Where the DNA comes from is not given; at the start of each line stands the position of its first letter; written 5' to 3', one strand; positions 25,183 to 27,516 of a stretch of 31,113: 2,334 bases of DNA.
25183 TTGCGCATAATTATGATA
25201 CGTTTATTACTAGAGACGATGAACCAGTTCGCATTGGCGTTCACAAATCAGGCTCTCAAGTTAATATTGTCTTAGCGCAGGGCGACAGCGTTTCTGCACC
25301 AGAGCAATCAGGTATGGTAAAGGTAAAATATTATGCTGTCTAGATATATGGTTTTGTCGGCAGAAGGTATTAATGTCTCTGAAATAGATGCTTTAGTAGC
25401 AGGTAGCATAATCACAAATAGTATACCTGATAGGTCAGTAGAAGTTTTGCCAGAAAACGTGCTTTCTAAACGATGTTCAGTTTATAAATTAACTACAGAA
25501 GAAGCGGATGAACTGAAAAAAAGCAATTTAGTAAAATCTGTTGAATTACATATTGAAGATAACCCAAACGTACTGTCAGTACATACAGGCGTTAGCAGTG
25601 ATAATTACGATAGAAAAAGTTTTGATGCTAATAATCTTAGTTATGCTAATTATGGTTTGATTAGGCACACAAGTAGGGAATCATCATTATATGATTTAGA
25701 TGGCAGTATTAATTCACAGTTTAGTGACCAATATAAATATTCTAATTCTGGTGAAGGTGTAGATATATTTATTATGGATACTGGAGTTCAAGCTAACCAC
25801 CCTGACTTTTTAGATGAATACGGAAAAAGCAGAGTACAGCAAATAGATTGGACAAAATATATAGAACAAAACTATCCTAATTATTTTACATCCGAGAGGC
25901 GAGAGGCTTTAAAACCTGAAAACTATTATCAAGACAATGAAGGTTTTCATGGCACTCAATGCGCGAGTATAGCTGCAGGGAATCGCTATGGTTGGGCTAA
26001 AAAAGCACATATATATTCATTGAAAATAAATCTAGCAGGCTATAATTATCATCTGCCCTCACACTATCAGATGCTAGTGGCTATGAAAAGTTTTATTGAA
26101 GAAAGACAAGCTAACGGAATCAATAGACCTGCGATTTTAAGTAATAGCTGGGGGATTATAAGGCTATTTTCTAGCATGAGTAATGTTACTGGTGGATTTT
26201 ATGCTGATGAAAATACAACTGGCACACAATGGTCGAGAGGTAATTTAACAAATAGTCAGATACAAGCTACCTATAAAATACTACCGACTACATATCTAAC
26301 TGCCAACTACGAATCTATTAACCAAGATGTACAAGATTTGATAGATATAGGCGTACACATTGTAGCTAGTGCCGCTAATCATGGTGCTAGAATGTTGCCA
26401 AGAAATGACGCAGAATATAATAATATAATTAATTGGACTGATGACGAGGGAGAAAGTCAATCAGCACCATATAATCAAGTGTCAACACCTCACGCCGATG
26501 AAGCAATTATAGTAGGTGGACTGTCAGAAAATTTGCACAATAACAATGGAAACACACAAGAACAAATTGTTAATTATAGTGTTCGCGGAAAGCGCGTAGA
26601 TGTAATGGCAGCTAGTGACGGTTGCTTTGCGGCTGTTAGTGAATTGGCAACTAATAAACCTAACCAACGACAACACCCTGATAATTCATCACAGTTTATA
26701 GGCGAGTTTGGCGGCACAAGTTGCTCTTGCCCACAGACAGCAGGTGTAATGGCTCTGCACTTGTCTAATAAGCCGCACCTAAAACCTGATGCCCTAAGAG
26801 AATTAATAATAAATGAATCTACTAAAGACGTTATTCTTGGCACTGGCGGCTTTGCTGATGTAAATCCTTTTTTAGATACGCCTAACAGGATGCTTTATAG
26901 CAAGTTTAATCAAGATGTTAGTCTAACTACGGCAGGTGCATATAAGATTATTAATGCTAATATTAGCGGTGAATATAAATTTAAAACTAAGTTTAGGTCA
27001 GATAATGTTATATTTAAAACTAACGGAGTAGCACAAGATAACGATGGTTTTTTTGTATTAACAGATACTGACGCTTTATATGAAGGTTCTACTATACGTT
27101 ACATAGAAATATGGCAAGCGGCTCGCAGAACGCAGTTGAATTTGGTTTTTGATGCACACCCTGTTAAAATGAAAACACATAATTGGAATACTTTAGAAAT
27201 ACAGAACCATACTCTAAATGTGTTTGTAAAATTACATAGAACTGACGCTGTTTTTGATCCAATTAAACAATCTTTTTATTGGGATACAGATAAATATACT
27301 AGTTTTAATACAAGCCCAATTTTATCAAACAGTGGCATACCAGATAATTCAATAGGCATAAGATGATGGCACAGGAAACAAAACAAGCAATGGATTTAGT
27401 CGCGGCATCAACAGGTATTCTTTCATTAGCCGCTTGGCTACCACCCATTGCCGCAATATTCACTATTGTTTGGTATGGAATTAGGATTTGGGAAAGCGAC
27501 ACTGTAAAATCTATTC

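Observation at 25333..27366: Phage-encoded S8 subtilase translationally coupled to the distal tail fibre gene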

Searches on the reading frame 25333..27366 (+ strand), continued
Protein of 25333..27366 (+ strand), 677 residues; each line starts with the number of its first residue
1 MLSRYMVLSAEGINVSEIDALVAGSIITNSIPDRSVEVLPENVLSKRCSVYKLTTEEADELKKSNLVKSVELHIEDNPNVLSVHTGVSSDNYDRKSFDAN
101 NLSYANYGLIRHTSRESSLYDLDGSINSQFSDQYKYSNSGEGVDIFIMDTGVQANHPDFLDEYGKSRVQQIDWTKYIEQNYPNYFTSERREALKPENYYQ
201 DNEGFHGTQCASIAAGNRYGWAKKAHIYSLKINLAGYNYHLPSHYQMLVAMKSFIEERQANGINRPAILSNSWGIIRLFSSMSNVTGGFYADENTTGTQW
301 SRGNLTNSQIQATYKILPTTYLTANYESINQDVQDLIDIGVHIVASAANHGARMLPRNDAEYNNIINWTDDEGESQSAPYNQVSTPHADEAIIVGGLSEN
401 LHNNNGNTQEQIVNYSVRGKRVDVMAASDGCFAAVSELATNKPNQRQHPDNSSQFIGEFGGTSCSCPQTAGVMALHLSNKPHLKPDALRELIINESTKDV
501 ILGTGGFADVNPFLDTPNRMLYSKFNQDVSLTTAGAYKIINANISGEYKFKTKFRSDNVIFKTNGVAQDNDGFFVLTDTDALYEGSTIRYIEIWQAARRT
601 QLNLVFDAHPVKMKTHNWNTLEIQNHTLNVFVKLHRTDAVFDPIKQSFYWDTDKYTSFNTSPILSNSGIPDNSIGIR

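Call 51: find_related_loci(query=A1, collection=viral_contigs, flank=10000)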
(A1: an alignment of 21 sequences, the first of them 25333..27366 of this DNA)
Query A1 (677 aa) in viral_contigs; peptide patterns used: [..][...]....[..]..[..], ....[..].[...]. (x = any residue, [..] = any of these).
224 stretches matched a pattern; 208 encode a relative of the query (tblastn E <= 1e-3); the best 80 are kept; 80 distinct loci.
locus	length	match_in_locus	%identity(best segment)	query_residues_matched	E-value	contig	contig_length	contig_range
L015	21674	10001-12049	44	1-676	0e+0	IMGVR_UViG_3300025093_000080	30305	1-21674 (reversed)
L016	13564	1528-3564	41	1-676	1e-154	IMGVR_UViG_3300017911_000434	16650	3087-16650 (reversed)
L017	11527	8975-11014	33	1-650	1e-90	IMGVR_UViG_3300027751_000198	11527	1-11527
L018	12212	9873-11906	32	1-650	2e-88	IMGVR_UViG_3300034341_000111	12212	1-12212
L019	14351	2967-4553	34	1-532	9e-78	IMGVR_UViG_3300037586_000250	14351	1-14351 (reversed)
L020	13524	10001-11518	32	4-527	6e-61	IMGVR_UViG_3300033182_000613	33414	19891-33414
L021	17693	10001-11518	30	1-525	1e-60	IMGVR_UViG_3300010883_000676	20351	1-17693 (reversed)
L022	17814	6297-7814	30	1-525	1e-60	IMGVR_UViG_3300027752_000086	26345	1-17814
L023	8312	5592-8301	29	4-528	2e-59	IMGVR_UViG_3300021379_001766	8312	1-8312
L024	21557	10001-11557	30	1-545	1e-58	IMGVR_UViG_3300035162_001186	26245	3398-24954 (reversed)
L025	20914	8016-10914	29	5-541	3e-58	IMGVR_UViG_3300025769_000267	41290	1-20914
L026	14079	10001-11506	30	1-527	2e-57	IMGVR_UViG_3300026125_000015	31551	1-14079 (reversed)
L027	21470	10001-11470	31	14-541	4e-57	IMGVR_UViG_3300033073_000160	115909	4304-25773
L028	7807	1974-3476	31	4-527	1e-56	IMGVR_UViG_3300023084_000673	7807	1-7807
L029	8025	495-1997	30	4-527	2e-56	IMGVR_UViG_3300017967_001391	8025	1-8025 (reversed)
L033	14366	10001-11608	30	2-563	3e-55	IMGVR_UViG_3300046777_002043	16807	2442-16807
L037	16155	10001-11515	30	4-532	1e-53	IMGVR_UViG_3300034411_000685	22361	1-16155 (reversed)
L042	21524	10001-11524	28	4-532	1e-52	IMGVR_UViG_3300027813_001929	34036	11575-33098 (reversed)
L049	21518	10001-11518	28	1-526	1e-52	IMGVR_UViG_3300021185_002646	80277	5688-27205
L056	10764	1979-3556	29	1-527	7e-52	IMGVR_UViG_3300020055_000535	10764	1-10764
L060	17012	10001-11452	28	4-505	7e-52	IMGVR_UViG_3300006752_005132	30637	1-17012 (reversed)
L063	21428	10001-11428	30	31-532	2e-51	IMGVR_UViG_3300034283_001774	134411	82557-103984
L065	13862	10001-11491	30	31-542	3e-51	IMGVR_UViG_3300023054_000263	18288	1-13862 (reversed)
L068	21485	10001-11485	28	4-526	1e-50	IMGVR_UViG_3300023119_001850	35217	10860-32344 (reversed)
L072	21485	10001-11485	28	4-526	1e-50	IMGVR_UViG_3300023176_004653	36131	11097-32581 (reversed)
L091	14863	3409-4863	29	4-501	4e-49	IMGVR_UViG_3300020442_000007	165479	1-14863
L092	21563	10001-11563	28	2-551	1e-48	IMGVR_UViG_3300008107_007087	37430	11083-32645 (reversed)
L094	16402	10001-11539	27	5-537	1e-48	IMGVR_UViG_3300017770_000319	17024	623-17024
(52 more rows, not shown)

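Call 58: search_protein_families(library=phrogs, proteins=[L094:8073-9977:+, L042:8567-9979:+, L021:11609-13204:+, L091:6927-10127:+, L072:18688-19275:+, L092:6555-7073:+, L033:12303-13304:+, L063:4763-6067:+, L092:11690-12319:+, L060:7769-8365:+], max_evalue=0.001)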
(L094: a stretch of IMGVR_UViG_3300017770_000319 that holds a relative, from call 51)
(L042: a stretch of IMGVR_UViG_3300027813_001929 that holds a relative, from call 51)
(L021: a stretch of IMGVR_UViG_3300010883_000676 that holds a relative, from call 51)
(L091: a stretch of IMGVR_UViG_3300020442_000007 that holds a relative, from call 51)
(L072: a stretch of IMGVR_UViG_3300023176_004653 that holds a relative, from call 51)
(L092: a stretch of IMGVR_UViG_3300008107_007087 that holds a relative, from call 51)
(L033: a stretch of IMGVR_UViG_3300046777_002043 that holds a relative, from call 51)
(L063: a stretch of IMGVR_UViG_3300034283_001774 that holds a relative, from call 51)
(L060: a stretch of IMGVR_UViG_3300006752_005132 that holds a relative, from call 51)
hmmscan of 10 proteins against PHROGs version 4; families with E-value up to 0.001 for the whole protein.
L094:8073-9977:+ (634 aa): 4 families
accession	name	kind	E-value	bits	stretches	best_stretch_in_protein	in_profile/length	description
phrog_9627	-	unknown function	2.3e-11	43.7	1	167-591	195-566/676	-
phrog_36881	-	unknown function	2.5e-06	28.6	1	384-472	88-180/198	-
phrog_13853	-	unknown function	4.6e-06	27.7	1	471-570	20-106/151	-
phrog_29752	-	unknown function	8.5e-06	26.7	1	472-586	45-158/195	-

L042:8567-9979:+ (470 aa): 1 family
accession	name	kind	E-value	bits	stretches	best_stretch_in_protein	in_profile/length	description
phrog_9627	-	unknown function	1.6e-09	37.7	1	273-410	419-509/676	-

L021:11609-13204:+ (531 aa): 2 families
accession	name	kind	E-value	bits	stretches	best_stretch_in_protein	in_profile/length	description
phrog_677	-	tail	7.9e-47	161.6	3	282-526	163-409/412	baseplate wedge tail fiber protein connector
phrog_9729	-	tail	9.6e-07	28.7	1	192-245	331-382/750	tail fiber protein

L091:6927-10127:+ (1066 aa): 0 families

L072:18688-19275:+ (195 aa): 0 families

L092:6555-7073:+ (172 aa): 0 families

L033:12303-13304:+ (333 aa): 0 families

L063:4763-6067:+ (434 aa): 1 family
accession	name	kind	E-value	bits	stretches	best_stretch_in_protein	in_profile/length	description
phrog_2170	-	moron, auxiliary metabolic gene and host takeover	2e-18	67.6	1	5-406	5-373/374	glycosyltransferase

L092:11690-12319:+ (209 aa): 1 family
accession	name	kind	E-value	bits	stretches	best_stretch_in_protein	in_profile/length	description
phrog_37334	-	unknown function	9.4e-11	43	1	69-208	58-210/213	-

L060:7769-8365:+ (198 aa): 1 family
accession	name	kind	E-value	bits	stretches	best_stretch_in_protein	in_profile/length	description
phrog_1238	-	moron, auxiliary metabolic gene and host takeover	3.9e-05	24.3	1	16-91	21-90/155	phosphoheptose isomerase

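Call 71: search_protein_families(library=pfam, proteins=[L006:7209-8990:+, L006:8999-9997:+, L094:8073-9977:+, L020:8784-9989:+, L049:8283-10001:+, L037:9989-14332:+, L068:9989-13396:+, L065:9908-13132:+, L056:1979-3931:+], max_evalue=0.01)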
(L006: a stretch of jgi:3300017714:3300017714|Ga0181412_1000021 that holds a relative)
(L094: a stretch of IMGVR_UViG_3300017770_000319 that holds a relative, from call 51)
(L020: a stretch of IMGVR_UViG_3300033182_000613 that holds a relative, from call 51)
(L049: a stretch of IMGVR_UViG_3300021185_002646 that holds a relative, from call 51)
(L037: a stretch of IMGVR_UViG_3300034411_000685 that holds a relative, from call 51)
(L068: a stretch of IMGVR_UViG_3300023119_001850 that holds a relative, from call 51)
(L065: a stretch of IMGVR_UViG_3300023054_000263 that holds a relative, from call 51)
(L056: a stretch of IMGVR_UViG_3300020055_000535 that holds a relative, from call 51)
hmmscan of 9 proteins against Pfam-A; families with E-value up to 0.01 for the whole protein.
L006:7209-8990:+ (593 aa): 0 families

L006:8999-9997:+ (332 aa): 0 families

L094:8073-9977:+ (634 aa): 0 families

L020:8784-9989:+ (401 aa): 0 families

L049:8283-10001:+ (572 aa): 0 families

L037:9989-14332:+ (1447 aa): 1 family
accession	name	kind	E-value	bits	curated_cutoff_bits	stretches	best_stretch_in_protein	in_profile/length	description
PF00082.27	Peptidase_S8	-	3.5e-28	99.2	21.8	1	133-470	1-273/288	Subtilase family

L068:9989-13396:+ (1135 aa): 5 families
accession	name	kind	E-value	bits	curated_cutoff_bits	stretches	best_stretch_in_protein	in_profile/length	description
PF00082.27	Peptidase_S8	-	2.8e-30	106.1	21.8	1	133-481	1-286/288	Subtilase family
PF02014.22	Reeler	-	1.5e-06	29.2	21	0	821-883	15-76/131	Reeler domain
PF16369.11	GH43_C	-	0.0014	19.6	23.4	0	860-953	5-96/100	C-terminal lipocalin-like domain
PF13927.12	Ig_3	-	0.0049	17.8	30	0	619-677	2-64/78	Immunoglobulin domain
PF15780.11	ASH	-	0.007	17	27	1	800-859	28-86/98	Abnormal spindle-like microcephaly-assoc'd, ASPM-SPD-2-Hydin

L065:9908-13132:+ (1074 aa): 2 families
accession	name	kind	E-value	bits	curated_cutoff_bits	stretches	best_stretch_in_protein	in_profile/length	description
PF00082.27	Peptidase_S8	-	2.9e-26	92.9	21.8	1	134-481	1-275/288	Subtilase family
PF03160.20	Calx-beta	-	0.00066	20.1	27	0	691-735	71-118/119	Calx-beta domain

L056:1979-3931:+ (650 aa): 1 family
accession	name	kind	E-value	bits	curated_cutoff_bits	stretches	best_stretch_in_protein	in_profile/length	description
PF00082.27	Peptidase_S8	-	4.5e-31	108.7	21.8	1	142-490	1-271/288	Subtilase family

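Call 76: find_encoding_contigs(protein=P0001, flank=10000, max_places=3)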
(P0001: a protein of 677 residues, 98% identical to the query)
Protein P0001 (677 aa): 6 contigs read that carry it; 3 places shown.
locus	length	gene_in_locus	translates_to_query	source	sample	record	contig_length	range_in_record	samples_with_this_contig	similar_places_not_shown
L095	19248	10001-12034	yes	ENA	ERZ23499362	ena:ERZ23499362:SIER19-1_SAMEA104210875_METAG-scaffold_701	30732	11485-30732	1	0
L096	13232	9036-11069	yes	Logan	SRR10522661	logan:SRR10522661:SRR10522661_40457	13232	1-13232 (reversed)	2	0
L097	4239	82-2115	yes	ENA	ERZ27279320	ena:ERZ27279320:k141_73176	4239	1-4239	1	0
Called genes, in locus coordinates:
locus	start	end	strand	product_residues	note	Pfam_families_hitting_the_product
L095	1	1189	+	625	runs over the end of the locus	-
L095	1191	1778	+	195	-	-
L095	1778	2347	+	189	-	-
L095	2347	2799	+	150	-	-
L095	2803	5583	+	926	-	-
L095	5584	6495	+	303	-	-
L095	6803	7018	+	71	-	-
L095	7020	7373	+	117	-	-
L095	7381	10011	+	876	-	-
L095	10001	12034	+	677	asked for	PF00082:Peptidase_S8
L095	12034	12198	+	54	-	-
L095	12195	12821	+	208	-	-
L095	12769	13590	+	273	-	-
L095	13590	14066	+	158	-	-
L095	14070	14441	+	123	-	-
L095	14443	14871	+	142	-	PF08291:Peptidase_M15_3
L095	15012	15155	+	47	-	-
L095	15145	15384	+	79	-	-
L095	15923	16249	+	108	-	-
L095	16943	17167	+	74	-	PF14090:HTH_39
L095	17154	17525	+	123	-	-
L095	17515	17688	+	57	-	-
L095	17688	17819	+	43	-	-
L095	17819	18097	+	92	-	-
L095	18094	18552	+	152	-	PF05772:NinB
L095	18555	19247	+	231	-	?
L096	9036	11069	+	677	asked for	PF00082:Peptidase_S8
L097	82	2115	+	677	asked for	PF00082:Peptidase_S8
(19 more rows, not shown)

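Call 81: search_dna_similar(query=L094:9528-9974:+, collection=phages, mode=protein, max_rows=60, max_evalue=0.001)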
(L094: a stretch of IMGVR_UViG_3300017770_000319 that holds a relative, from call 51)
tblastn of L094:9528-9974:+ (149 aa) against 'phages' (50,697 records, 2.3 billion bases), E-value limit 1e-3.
Records with a match: 1; places in all: 1; records where one place covers at least 80% of the query: 0.
Best place of each record, by identity: <60% 1.
By first word of the organism name: Marine 1.
By host as written in the record: - 1.
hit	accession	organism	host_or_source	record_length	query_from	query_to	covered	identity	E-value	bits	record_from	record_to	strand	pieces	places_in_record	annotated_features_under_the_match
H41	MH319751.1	Marine virus AG-345-F15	single cell amplified by WGA-X; seawater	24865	112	149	26%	56.1%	1e-4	46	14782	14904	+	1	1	record has no annotation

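Call 90: search_protein_families(library=ncbifam, proteins=[window:25333-27366:+], max_evalue=0.01)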
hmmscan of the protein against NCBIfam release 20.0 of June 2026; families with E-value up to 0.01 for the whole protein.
window:25333-27366:+ (677 aa): 2 families
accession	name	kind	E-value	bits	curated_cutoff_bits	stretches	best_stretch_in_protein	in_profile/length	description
TIGR03921.1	T7SS_mycosin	equivalog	1.3e-08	34.4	278.75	1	325-494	134-261/353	type VII secretion-associated serine protease mycosin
NF049966.1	QH_SP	equivalog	0.00096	18.6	165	0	323-372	98-144/219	subtilisin-like serine protease QhpE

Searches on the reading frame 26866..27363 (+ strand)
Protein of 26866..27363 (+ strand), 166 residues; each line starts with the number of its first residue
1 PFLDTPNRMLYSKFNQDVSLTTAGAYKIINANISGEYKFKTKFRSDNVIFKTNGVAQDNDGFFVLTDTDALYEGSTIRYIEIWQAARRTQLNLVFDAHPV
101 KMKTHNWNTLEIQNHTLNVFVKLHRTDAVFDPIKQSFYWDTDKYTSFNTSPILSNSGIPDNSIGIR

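Call 52: predict_structure(alignment_id=A2)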
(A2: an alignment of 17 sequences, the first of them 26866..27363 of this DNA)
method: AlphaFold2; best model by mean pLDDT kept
length: 166 residues; sequences in the alignment: 17
mean_pLDDT: 76.8   pTM: 0.71
mean pLDDT of the five models: 76.8, 76.4, 75.7, 75.4, 72.2
residues with pLDDT >= 90: 57; 70-90: 60; 50-70: 20; < 50: 29
segments of 3 or more residues with pLDDT < 50: 1-22, 28-30, 144-147
pLDDT, mean of each block of 10 residues (from residue 1): 39 43 49 71 80 81 94 93 82 93 88 84 90 93 56 84 92
secondary structure, 60 per line:
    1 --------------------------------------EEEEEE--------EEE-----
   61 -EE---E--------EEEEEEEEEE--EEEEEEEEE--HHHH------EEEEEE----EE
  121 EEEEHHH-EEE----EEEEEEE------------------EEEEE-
elements in order: E39-44 E53-55 E76-85 E88-96 H99-102 E109-114 E119-124 E129-131 E136-142 E161-165

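Call 53: search_protein_representatives(alignment_id=A2)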
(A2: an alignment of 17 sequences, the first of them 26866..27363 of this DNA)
Query: 17 sequences, 164 profile positions. Proteins with E-value up to 0.001 (for the whole library): 20; up to 1e-10: 16; up to 1e-30: 5. The best 20 are listed.
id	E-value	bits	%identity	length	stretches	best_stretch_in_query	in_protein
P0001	2.0e-53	196.8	-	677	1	2-164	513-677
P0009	2.3e-50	186.8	-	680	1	2-164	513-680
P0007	6.5e-50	185.4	-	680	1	1-164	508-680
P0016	1.3e-42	161.6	-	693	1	2-153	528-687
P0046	3.5e-31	124.5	-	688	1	2-163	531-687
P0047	3.9e-28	114.5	-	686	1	2-142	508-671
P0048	5.3e-24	101.1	-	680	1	1-143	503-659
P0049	3.5e-23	98.4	-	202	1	2-148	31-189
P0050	8.8e-23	97.1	-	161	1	1-118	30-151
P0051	2.0e-22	96.0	-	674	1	2-144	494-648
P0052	1.3e-20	90.0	-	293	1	2-96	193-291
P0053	2.2e-18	82.8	-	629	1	2-142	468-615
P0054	1.3e-17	80.3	-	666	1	5-142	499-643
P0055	6.0e-16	74.9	-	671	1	2-142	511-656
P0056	2.5e-13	66.4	-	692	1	2-140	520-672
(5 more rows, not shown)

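Call 59: fold_search(model_id=the predicted structure, library=pdb)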
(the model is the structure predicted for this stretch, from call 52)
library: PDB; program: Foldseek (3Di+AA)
matches with E <= 10: 933; with E <= 0.001: 0
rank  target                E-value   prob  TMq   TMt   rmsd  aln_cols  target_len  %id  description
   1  4zxn                  6.3e-02  0.21  0.23  0.14  10.7       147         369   10  Crystal structure of rat coronavirus strain New-Jersey Hemagglutinin-Esterase (released 2016-05-11)
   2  4c7w_A                6.6e-02  0.20  0.21  0.13  11.0       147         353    7  Crystal structure of Mouse Hepatitis virus strain S Hemagglutinin- esterase in complex with 4-O-acetylated sialic acid (released 2013-10-16)
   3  4c7w_B                8.3e-02  0.18  0.21  0.14  11.1       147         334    7  Crystal structure of Mouse Hepatitis virus strain S Hemagglutinin- esterase in complex with 4-O-acetylated sialic acid (released 2013-10-16)
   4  4c7l_B                9.8e-02  0.18  0.22  0.14  11.0       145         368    8  Crystal structure of Mouse Hepatitis virus strain S Hemagglutinin- esterase (released 2013-10-09)
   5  3jqp_A                1.0e-01  0.47  0.26  0.19   6.8        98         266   13  Crystal structure of the H286L mutant of Ferredoxin-NADP+ reductase from Plasmodium falciparum with 2'P-AMP (released 2010-01-12)
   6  9xqs_U                1.1e-01  0.35  0.28  0.07  16.2       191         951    9  Structure of the inner peripheral region in the phage phiKZ baseplate complex (released 2026-02-11)
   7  2ok7_E                1.2e-01  0.41  0.25  0.19   7.2        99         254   13  Ferredoxin-NADP+ reductase from Plasmodium falciparum with 2'P-AMP (released 2007-02-13)
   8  2ok7_C                1.2e-01  0.33  0.25  0.18   8.6       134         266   15  Ferredoxin-NADP+ reductase from Plasmodium falciparum with 2'P-AMP (released 2007-02-13)
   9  6tek_A                1.3e-01  0.72  0.30  0.23   6.5        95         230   13  Structure of siderophore interaction domain of IrtAB (released 2020-04-01)
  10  4c7l_A                1.3e-01  0.14  0.21  0.13  11.0       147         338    7  Crystal structure of Mouse Hepatitis virus strain S Hemagglutinin- esterase (released 2013-10-09)
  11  3jqr                  1.4e-01  0.41  0.25  0.19   6.9        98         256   13  Crystal structure of the H286L mutant of Ferredoxin-NADP+ reductase from Plasmodium falciparum (released 2010-01-12)
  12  2ok7_B                1.4e-01  0.38  0.26  0.19   6.9        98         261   13  Ferredoxin-NADP+ reductase from Plasmodium falciparum with 2'P-AMP (released 2007-02-13)
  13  7rom                  1.4e-01  0.51  0.30  0.22   6.8       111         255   14  Crystal structure of Saccharomyces cerevisiae NADH-cytochrome b5 reductase 1 (Cbr1) fragment (residues 28-284) bound to  (released 2022-08-10)
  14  3jqq_C                1.4e-01  0.41  0.25  0.18   7.0        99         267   13  Crystal structure of the H286K mutant of Ferredoxin-NADP+ reductase from Plasmodium falciparum in complex with 2'P-AMP (released 2010-01-12)
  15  7lrn_B                1.6e-01  0.69  0.29  0.21   6.8       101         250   14  Structure of the Siderophore Interacting Protein from Acinetbacter baumannii (released 2021-07-21)
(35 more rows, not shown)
